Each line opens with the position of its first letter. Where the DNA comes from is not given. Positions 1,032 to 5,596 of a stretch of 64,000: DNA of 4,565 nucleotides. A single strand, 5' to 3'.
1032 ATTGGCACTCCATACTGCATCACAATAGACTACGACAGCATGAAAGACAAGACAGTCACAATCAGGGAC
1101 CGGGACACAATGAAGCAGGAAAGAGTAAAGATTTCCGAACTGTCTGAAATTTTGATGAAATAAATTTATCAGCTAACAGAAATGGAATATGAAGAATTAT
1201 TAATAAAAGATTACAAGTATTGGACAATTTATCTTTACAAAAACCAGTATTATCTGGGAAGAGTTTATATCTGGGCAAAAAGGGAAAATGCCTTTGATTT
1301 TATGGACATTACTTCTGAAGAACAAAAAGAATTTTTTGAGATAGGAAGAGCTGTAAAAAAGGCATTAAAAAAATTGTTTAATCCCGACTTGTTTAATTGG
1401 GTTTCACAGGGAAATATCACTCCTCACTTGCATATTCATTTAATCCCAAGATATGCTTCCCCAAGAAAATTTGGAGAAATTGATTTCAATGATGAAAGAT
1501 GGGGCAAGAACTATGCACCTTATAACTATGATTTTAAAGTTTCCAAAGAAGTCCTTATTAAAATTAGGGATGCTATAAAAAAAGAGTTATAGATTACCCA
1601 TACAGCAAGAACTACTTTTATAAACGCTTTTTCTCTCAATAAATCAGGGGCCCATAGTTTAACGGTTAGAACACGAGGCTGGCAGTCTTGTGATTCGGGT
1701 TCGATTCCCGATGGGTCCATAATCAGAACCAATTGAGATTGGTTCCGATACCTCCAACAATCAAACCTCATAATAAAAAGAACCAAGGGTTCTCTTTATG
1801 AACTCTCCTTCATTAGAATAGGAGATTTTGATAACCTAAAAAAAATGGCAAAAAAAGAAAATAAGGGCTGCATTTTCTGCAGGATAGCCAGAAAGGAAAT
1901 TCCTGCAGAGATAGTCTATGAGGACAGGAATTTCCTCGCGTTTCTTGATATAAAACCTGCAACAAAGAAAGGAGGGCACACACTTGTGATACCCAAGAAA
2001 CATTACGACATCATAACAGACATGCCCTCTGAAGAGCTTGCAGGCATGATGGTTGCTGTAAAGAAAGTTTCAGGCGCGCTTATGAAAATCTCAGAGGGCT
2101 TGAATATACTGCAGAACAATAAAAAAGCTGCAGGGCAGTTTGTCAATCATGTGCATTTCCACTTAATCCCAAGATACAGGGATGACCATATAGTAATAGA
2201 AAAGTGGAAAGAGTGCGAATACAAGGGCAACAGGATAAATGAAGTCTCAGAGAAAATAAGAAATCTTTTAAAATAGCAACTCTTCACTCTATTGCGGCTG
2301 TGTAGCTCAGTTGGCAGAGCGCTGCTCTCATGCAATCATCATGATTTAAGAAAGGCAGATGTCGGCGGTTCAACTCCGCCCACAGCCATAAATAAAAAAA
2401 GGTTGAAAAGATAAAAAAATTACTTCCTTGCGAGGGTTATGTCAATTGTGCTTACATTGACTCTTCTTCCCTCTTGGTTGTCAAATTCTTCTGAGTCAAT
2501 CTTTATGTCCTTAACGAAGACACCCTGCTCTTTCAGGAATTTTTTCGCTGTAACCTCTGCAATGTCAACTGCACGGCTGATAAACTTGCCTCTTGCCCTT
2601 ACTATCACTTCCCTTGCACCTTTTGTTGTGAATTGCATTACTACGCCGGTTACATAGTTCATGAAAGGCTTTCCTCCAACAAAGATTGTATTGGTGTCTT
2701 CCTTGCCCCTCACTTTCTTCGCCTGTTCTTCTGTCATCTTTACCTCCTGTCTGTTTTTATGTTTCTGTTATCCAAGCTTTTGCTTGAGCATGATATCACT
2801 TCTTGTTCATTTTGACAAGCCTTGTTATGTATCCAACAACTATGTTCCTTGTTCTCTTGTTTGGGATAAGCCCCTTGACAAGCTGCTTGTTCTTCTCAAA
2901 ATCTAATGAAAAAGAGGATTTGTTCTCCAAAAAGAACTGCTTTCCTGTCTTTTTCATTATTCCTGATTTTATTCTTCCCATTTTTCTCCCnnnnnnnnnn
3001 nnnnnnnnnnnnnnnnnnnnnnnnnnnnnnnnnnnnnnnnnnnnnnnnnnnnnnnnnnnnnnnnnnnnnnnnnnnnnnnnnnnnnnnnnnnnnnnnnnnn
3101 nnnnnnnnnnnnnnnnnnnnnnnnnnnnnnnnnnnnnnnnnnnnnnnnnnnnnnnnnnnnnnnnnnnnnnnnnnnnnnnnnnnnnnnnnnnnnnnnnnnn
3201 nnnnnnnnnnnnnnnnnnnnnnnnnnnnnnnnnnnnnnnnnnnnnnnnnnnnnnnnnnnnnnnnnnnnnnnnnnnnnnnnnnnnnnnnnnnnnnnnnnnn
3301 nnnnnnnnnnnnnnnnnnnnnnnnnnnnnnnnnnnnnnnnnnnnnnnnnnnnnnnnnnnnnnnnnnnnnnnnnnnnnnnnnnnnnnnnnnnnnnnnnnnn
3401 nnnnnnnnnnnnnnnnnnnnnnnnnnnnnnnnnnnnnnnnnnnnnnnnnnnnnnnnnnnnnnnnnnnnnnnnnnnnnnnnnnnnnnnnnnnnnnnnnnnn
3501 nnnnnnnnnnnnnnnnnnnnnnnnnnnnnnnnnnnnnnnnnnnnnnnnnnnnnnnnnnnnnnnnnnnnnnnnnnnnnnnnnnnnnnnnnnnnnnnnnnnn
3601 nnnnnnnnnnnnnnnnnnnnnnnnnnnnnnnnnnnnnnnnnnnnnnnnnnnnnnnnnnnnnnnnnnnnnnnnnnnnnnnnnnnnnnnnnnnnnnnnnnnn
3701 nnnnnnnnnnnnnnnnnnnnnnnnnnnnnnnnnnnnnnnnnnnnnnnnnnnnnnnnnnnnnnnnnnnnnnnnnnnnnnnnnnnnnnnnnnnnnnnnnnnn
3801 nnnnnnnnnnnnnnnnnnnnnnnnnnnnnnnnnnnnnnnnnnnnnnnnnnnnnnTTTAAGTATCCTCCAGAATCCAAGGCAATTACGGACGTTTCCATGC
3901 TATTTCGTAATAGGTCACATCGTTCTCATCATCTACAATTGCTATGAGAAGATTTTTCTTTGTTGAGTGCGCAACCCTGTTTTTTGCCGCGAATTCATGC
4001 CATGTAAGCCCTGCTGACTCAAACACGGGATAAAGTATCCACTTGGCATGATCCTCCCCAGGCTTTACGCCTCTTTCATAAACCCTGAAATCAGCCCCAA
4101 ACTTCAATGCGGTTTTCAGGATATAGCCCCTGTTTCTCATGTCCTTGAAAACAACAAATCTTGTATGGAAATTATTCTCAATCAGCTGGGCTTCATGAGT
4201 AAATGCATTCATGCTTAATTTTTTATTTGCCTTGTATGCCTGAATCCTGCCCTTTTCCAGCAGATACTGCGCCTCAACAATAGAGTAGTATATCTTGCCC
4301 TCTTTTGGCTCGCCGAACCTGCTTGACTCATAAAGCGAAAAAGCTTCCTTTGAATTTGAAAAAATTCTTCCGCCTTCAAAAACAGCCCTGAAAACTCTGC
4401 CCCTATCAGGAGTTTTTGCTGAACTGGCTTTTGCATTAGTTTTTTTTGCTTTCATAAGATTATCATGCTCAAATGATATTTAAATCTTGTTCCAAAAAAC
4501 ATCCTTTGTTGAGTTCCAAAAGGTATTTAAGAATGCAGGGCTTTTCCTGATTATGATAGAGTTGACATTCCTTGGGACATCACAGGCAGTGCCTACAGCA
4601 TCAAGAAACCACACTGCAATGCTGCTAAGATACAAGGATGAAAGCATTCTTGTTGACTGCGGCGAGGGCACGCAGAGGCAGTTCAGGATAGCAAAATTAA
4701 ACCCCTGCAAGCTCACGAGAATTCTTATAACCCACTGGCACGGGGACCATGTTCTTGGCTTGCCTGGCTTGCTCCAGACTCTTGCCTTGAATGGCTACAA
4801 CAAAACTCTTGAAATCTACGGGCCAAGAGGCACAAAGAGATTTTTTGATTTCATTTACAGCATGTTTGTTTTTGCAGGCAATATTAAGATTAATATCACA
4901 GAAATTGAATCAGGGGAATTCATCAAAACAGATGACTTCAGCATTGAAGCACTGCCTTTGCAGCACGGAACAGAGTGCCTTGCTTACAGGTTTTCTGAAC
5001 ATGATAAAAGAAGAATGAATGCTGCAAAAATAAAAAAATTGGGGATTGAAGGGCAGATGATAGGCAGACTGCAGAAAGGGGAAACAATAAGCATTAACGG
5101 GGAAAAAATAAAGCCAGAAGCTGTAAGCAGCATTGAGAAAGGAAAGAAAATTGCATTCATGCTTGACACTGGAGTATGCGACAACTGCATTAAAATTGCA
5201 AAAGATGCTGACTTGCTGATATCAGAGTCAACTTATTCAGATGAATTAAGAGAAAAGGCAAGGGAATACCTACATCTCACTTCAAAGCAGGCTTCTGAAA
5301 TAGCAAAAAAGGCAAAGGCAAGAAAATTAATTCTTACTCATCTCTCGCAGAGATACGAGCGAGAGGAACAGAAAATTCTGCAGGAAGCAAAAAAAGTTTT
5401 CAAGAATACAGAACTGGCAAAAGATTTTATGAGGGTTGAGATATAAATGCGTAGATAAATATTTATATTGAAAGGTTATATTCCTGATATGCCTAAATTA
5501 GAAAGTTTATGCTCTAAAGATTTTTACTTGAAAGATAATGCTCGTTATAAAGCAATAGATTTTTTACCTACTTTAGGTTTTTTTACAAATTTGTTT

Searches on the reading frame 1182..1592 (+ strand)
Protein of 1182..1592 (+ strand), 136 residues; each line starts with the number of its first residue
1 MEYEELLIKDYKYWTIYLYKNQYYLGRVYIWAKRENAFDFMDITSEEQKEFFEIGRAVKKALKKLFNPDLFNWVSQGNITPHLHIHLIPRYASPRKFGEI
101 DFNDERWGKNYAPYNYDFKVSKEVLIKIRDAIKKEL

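Call 19: search_protein_families(library=pfam, proteins=[window:1182-1592:+])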
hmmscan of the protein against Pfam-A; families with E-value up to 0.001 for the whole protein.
window:1182-1592:+ (136 aa): 1 family
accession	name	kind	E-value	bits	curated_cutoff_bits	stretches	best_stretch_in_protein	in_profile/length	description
PF01230.28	HIT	-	3.4e-07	31.3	21.5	1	36-91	36-96/98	HIT domain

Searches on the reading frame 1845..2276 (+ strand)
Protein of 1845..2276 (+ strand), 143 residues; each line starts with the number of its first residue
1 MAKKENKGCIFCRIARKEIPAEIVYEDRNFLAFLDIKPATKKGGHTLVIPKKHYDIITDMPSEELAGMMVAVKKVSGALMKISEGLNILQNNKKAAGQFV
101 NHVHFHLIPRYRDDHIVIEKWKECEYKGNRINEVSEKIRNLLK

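Call 19: search_protein_families(library=pfam, proteins=[window:1845-2276:+])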
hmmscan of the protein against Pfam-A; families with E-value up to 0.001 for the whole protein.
window:1845-2276:+ (143 aa): 2 families
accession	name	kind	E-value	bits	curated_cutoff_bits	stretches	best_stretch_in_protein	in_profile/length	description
PF01230.28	HIT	-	3e-26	92.3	21.5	1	16-112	1-97/98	HIT domain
PF11969.13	DcpS_C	-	7e-15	55.9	24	1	9-108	2-100/114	Scavenger mRNA decapping enzyme C-term binding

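Call 48: find_homologous_proteins(query=window:1845-2276:+, max_evalue=1e-20)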
Query window:1845-2276:+ (143 aa): 1664 proteins with E <= 1e-20 among 3676 candidates; the best 120 are listed.
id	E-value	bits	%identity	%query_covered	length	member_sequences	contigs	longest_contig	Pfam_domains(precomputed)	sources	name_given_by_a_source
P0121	1.6e-90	318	100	100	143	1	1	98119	PF11969.14,PF01230.30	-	-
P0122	1.1e-74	267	83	100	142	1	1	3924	PF11969.14,PF01230.30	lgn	-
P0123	2.4e-66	240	73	99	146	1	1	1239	PF11969.14,PF01230.30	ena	-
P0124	1.7e-63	230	73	99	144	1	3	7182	PF11969.14,PF01230.30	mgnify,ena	mgnify:CR=1 FL=1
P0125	2.2e-62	227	70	99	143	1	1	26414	PF11969.14,PF01230.30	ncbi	-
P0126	1.3e-60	221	67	100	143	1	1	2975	PF11969.14,PF01230.30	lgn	-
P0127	6.5e-60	219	68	99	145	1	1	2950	PF11969.14,PF01230.30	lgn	-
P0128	2.2e-59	217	67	99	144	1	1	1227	PF11969.14,PF01230.30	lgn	-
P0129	3.7e-59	216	69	98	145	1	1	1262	PF11969.14,PF01230.30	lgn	-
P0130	7.8e-58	212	71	98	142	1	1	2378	PF11969.14,PF01230.30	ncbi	-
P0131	1.1e-57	212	65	97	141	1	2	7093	PF11969.14,PF01230.30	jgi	jgi:histidine triad (HIT) family protein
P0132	1.1e-49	186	60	94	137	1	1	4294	PF11969.14,PF01230.30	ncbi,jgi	-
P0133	2.0e-48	182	61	94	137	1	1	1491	PF11969.14,PF01230.30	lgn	-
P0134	3.6e-48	181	60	94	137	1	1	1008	PF11969.14,PF01230.30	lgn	-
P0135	4.6e-48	180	59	94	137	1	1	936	PF11969.14,PF01230.30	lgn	-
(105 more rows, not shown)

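Call 49: find_encoding_contigs(protein=P0122, flank=4000, max_places=2)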
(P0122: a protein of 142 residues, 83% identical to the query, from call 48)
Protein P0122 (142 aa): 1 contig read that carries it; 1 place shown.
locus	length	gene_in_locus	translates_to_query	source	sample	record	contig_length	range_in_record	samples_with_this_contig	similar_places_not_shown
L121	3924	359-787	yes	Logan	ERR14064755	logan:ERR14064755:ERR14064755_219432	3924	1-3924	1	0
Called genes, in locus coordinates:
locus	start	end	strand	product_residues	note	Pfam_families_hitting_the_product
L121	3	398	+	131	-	?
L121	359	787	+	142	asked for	PF11969:DcpS_C, PF01230:HIT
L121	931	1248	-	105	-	PF01918:Alba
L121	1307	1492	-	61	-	PF00833:Ribosomal_S17e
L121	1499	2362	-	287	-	-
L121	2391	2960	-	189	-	PF02778:tRNA_int_endo_N, PF01974:tRNA_int_endo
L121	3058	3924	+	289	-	?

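Call 50: find_encoding_contigs(protein=P0125, flank=4000, max_places=2)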
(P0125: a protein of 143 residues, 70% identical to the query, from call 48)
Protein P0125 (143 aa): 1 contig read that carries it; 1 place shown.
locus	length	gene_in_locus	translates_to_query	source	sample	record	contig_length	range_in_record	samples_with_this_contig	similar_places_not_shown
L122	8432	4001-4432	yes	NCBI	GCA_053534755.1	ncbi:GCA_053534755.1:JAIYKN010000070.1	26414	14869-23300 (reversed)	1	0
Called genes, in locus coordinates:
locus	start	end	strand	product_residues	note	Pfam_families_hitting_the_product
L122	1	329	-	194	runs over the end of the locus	-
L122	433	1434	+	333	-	PF13404:HTH_AsnC-type, PF13412:HTH_24, PF01037:AsnC_trans_reg (faint), PF13404:HTH_AsnC-type, PF13412:HTH_24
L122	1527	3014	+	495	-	PF28494:GlyRS_ins_1 (faint), PF00587:tRNA-synt_2b, PF03129:HGTP_anticodon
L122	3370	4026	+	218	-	PF00730:HhH-GPD, PF00633:HHH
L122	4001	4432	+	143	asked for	PF11969:DcpS_C, PF01230:HIT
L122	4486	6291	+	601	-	PF06559:DCD_N, PF22769:DCD, PF22569:DCD_C, PF22769:DCD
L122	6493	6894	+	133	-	-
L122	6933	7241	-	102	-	PF01918:Alba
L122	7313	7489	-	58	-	PF00833:Ribosomal_S17e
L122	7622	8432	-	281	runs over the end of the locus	-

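Call 51: find_encoding_contigs(protein=P0124, flank=4000, max_places=2)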
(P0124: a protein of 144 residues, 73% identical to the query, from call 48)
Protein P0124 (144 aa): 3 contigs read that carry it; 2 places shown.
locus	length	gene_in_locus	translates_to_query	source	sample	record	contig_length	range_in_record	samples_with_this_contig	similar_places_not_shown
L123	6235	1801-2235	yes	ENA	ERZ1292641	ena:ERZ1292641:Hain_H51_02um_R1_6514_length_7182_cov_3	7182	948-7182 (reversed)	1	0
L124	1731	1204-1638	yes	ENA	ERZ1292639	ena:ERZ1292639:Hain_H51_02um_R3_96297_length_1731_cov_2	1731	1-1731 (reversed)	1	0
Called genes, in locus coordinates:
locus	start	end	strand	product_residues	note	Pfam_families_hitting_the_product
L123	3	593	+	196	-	?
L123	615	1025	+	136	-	PF01230:HIT (weak)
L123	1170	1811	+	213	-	PF00730:HhH-GPD, PF00633:HHH (weak)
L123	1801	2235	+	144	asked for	PF11969:DcpS_C, PF01230:HIT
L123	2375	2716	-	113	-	-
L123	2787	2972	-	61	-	PF00833:Ribosomal_S17e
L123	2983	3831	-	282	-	-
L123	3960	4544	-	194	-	PF02778:tRNA_int_endo_N, PF01974:tRNA_int_endo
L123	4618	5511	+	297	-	PF13691:Lactamase_B_4 (weak), PF23023:Anti-Pycsar_Apyc1, PF00753:Lactamase_B, PF12706:Lactamase_B_2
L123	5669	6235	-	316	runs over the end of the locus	PF08271:Zn_Ribbon_TF, PF00382:TFIIB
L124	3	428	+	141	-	?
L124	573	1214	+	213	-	PF00730:HhH-GPD, PF00633:HHH (weak)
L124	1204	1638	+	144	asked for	PF11969:DcpS_C, PF01230:HIT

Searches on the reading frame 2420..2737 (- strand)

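Call 52: search_protein_families(library=pfam, proteins=[window:2420-2737:-])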
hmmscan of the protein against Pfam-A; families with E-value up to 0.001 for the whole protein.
window:2420-2737:- (105 aa): 1 family
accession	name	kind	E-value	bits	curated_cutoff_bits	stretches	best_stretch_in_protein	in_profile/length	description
PF01918.27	Alba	-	1.3e-14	54.1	25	1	16-81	1-65/66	Alba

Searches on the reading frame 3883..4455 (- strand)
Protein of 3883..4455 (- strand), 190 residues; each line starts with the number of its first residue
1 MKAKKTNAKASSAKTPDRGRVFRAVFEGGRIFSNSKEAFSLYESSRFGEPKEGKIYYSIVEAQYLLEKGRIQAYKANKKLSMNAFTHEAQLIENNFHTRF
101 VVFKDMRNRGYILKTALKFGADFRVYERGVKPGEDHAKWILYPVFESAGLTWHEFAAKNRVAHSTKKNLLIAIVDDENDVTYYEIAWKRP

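Call 52: search_protein_families(library=pfam, proteins=[window:3883-4455:-])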
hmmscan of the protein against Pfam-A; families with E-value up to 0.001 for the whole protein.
window:3883-4455:- (190 aa): 2 families
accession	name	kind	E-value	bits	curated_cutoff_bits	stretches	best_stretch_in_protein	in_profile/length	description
PF01974.23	tRNA_int_endo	-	3.3e-26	91.6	27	1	96-182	1-85/85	tRNA intron endonuclease, catalytic C-terminal domain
PF02778.19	tRNA_int_endo_N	-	1e-10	41.4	21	1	24-85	3-66/67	tRNA intron endonuclease, N-terminal domain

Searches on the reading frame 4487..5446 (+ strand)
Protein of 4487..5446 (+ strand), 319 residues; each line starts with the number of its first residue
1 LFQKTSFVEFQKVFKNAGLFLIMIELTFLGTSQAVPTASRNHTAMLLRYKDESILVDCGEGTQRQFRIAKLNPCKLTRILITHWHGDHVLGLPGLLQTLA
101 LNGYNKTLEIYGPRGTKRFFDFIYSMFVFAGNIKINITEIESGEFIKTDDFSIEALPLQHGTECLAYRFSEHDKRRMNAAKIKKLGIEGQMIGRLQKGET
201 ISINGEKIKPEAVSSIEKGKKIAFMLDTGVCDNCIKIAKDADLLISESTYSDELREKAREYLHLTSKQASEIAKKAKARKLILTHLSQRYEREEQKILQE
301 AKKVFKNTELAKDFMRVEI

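Call 52: search_protein_families(library=pfam, proteins=[window:4487-5446:+])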
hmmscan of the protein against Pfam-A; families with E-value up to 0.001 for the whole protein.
window:4487-5446:+ (319 aa): 3 families
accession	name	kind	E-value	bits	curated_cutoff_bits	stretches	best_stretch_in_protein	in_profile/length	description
PF12706.13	Lactamase_B_2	-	9.8e-19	68.2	27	2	54-170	3-131/200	Beta-lactamase superfamily domain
PF00753.33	Lactamase_B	-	1.9e-13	51.2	22.7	1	41-125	5-93/196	Metallo-beta-lactamase superfamily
PF13691.12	Lactamase_B_4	-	3.2e-05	23.9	27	1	35-89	5-61/63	tRNase Z endonuclease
